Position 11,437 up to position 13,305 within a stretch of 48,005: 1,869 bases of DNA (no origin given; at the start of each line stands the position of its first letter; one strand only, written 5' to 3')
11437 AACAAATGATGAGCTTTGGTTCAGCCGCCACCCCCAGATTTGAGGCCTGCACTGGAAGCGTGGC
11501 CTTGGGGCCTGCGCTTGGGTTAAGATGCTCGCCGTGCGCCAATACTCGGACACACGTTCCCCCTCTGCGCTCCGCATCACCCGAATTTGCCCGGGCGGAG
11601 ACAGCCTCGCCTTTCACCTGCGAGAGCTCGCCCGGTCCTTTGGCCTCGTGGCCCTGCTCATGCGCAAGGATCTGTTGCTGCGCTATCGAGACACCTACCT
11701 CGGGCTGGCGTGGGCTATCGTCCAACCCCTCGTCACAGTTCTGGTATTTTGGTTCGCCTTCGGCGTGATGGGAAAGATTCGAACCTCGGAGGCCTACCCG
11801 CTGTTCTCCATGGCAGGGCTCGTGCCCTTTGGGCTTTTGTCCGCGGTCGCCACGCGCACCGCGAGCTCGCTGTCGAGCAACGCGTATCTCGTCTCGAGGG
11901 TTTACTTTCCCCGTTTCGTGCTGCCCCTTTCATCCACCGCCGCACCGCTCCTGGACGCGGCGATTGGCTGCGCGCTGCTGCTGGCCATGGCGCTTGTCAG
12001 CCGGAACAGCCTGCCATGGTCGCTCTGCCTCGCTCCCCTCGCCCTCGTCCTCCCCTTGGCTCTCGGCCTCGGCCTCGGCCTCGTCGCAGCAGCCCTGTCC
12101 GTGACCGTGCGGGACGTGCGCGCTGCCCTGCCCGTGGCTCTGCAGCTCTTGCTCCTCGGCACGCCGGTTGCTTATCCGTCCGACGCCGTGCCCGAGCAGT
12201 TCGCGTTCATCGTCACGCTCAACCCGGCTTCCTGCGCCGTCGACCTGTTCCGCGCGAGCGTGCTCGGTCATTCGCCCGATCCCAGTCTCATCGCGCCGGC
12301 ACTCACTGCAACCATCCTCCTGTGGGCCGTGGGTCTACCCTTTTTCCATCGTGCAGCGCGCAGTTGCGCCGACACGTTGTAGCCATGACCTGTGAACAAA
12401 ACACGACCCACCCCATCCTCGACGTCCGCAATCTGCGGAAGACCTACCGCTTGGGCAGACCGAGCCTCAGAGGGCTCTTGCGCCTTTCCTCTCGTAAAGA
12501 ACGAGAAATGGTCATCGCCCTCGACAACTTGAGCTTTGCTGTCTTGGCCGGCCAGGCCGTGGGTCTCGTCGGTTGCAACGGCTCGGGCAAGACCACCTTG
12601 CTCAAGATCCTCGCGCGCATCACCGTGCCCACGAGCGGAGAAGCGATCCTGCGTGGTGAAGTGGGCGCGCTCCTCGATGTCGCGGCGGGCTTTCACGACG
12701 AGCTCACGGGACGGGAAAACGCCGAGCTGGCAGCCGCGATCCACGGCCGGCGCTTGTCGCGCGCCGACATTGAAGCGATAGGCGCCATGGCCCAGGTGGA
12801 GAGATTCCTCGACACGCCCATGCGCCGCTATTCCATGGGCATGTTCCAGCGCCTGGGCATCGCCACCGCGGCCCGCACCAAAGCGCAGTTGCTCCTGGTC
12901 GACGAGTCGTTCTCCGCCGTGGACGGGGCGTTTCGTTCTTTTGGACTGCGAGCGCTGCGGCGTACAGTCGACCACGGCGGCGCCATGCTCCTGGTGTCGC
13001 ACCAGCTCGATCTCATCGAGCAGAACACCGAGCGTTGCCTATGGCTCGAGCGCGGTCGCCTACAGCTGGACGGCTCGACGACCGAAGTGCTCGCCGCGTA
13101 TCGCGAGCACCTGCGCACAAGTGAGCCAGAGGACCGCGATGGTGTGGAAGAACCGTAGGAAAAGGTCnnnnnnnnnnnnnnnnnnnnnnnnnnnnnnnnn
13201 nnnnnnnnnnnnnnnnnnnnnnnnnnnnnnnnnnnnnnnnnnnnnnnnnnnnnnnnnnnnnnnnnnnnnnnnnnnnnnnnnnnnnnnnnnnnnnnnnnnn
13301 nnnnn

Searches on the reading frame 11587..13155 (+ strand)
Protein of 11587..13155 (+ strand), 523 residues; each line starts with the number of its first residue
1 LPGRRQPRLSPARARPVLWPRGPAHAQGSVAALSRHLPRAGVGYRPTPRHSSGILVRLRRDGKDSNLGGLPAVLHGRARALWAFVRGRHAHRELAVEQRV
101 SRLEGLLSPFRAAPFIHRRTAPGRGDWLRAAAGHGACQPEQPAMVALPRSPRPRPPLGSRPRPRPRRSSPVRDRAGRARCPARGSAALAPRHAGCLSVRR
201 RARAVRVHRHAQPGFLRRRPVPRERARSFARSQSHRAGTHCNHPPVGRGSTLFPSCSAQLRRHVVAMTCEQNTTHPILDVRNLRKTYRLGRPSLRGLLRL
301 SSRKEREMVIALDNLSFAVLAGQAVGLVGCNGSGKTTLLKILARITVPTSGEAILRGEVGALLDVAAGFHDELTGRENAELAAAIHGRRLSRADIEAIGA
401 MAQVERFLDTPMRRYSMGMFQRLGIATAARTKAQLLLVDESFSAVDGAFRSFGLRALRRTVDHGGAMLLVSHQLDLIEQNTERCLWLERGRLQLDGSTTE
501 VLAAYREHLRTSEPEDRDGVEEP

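Call 42: search_protein_families(library=pfam, proteins=[window:11587-13155:+], max_evalue=0.001)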
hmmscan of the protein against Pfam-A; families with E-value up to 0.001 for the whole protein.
window:11587-13155:+ (523 aa): 2 families
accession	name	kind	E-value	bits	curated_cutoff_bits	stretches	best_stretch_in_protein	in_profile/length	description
PF00005.33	ABC_tran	-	4e-19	70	25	1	312-442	1-136/137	ABC transporter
PF13304.12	AAA_21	-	0.00053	20.6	27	0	326-345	3-22/304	AAA domain, putative AbiEii toxin, Type IV TA system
